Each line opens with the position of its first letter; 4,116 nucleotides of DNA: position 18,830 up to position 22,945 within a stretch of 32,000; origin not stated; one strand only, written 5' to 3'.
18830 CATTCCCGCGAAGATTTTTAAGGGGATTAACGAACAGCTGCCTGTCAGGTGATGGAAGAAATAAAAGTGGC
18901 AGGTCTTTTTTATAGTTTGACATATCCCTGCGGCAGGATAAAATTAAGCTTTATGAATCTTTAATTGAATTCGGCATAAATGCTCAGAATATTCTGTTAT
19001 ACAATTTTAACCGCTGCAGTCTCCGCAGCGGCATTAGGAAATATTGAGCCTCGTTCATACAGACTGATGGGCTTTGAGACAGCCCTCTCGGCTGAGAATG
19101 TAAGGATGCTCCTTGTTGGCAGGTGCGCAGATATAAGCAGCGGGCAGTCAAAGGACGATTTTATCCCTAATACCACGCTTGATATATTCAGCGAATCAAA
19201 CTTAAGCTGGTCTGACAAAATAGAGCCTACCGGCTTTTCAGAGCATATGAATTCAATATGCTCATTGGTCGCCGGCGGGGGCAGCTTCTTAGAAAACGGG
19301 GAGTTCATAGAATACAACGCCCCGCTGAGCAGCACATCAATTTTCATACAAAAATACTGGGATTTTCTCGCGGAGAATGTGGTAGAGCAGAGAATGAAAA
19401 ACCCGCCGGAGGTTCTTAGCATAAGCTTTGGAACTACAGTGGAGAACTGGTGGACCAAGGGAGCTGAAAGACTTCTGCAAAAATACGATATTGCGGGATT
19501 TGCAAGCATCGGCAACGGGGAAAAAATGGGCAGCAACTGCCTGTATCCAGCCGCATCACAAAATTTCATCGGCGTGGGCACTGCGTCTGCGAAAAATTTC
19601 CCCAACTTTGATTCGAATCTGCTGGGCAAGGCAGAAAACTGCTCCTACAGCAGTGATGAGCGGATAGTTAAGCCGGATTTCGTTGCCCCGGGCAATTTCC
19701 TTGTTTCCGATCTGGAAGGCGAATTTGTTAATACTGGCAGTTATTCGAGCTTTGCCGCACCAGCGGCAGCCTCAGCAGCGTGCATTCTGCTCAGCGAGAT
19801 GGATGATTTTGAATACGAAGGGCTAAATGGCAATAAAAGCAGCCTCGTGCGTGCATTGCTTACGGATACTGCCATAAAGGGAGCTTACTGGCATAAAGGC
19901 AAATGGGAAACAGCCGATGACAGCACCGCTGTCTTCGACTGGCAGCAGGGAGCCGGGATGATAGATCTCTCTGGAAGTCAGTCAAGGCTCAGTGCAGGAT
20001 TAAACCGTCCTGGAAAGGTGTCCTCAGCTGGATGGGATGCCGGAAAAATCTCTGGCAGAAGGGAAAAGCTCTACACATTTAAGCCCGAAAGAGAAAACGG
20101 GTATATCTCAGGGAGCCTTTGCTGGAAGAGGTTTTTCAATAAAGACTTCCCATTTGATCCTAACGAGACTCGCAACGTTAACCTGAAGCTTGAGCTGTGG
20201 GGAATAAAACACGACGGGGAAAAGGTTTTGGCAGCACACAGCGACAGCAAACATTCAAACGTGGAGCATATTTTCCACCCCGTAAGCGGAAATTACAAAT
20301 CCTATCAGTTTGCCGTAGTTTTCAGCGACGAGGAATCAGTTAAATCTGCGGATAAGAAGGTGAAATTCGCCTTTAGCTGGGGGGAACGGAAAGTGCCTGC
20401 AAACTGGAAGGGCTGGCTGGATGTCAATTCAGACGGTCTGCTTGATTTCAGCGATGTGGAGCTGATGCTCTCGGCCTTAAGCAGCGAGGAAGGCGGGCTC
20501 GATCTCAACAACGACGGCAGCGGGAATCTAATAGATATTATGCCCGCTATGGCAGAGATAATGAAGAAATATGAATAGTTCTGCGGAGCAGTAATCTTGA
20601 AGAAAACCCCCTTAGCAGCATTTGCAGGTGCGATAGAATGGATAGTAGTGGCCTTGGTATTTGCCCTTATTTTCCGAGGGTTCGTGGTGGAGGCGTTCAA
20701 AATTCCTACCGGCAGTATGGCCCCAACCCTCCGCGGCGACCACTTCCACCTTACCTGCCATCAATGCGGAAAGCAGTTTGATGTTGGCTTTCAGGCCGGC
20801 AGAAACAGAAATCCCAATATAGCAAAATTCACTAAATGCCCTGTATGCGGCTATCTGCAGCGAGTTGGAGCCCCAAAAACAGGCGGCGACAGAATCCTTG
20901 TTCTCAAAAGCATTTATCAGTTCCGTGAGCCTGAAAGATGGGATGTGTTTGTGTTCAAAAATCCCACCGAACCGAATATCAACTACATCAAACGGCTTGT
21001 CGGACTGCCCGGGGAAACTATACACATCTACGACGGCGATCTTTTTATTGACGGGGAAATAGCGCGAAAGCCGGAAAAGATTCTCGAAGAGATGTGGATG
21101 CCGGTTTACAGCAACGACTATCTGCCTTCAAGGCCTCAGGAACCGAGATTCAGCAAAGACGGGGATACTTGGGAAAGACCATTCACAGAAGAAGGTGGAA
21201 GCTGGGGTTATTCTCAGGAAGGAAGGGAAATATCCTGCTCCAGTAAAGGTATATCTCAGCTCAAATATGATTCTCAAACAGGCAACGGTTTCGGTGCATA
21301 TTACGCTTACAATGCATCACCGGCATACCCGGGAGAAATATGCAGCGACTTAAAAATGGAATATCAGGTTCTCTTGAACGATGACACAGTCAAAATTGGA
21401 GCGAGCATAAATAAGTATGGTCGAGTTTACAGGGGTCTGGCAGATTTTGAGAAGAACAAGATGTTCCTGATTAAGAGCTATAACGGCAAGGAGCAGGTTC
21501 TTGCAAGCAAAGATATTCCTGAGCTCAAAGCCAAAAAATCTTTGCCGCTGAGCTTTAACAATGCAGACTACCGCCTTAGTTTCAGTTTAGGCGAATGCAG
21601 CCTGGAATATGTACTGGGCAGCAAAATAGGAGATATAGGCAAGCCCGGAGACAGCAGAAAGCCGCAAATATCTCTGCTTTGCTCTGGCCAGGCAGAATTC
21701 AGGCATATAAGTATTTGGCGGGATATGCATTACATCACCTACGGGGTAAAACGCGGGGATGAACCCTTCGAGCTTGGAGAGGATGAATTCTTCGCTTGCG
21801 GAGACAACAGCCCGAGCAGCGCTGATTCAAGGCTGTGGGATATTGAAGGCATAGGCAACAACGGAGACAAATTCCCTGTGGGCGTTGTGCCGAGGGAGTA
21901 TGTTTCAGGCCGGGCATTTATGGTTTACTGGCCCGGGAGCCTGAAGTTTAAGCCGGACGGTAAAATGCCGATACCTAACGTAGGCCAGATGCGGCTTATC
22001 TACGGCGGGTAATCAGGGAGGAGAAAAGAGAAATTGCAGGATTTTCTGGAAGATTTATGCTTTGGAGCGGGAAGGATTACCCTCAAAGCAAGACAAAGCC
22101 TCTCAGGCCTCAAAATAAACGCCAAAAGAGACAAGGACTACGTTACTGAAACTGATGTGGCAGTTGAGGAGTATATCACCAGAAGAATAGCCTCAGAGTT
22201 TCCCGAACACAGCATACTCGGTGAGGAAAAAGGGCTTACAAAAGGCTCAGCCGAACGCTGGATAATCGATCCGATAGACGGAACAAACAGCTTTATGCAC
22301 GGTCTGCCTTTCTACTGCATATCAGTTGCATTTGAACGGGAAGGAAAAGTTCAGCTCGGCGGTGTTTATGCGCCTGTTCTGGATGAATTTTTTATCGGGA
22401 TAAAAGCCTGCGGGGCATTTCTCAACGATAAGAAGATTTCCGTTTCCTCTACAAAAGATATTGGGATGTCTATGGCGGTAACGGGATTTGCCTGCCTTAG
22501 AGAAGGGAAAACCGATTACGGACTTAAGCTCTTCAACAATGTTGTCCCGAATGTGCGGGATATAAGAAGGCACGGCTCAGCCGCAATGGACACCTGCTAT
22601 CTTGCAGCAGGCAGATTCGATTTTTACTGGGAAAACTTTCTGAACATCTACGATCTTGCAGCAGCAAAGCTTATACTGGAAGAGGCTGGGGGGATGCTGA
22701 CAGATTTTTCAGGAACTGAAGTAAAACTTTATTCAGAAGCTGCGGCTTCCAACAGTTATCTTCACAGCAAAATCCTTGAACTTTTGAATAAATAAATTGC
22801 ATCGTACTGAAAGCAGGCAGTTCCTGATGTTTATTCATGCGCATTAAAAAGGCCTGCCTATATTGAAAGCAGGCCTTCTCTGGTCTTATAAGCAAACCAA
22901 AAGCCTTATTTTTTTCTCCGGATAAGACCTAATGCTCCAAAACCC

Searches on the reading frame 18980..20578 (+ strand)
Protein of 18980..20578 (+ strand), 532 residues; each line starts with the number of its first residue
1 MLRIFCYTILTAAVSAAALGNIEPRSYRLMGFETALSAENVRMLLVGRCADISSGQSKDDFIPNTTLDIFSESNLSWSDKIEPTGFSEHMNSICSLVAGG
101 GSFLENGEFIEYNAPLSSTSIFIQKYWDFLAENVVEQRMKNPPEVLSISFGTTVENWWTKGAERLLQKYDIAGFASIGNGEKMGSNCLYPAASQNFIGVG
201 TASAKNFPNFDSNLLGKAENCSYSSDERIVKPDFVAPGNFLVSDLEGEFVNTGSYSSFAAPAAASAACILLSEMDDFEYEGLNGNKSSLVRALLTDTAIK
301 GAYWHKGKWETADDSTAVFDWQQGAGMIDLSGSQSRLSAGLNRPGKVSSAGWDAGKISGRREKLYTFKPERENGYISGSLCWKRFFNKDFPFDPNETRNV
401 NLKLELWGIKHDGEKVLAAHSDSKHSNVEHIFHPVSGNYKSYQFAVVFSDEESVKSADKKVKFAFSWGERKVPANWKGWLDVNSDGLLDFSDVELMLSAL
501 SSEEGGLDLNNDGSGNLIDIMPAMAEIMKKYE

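Call 44: search_protein_families(library=pfam, proteins=[window:18980-20578:+], max_evalue=0.00001)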
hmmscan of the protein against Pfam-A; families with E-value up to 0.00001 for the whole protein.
window:18980-20578:+ (532 aa): 1 family
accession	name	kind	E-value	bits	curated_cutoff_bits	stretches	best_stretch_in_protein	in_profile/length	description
PF00082.27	Peptidase_S8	-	8e-13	48.8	21.8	1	82-312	49-274/288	Subtilase family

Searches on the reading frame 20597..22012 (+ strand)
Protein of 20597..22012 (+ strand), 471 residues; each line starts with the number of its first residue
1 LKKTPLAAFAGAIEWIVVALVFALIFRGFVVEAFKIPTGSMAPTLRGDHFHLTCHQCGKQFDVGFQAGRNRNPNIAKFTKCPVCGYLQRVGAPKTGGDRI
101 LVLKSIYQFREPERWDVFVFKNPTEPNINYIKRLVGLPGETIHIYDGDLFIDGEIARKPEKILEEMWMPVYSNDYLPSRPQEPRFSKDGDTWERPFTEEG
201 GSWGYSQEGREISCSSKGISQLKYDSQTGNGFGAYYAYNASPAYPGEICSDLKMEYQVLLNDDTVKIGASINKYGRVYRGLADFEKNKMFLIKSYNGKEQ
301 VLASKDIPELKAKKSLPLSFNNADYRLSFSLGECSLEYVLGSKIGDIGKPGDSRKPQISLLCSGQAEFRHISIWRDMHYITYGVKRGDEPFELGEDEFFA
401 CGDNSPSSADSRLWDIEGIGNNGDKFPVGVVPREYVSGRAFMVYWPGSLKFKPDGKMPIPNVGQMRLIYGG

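Call 44: search_protein_families(library=pfam, proteins=[window:20597-22012:+], max_evalue=0.00001)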
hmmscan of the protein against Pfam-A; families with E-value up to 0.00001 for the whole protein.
window:20597-22012:+ (471 aa): 1 family
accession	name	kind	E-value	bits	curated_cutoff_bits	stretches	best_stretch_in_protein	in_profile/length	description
PF10502.14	Peptidase_S26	-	5.7e-32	111.4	22.9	2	97-160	40-101/168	Signal peptidase, peptidase S26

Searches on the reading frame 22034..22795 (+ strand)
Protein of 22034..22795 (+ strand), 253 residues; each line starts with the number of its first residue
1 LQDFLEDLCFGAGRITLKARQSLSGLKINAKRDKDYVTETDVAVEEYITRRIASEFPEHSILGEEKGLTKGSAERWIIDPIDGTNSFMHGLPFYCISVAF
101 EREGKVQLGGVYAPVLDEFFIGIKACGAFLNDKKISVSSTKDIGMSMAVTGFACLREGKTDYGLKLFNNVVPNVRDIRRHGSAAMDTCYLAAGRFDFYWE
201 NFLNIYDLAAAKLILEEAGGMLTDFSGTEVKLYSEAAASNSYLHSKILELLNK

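Call 44: search_protein_families(library=pfam, proteins=[window:22034-22795:+], max_evalue=0.00001)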
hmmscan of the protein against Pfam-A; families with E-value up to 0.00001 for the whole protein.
window:22034-22795:+ (253 aa): 1 family
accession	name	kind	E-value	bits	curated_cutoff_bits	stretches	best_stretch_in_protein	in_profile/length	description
PF00459.30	Inositol_P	-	6.4e-58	196.8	27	1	4-251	8-266/271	Inositol monophosphatase family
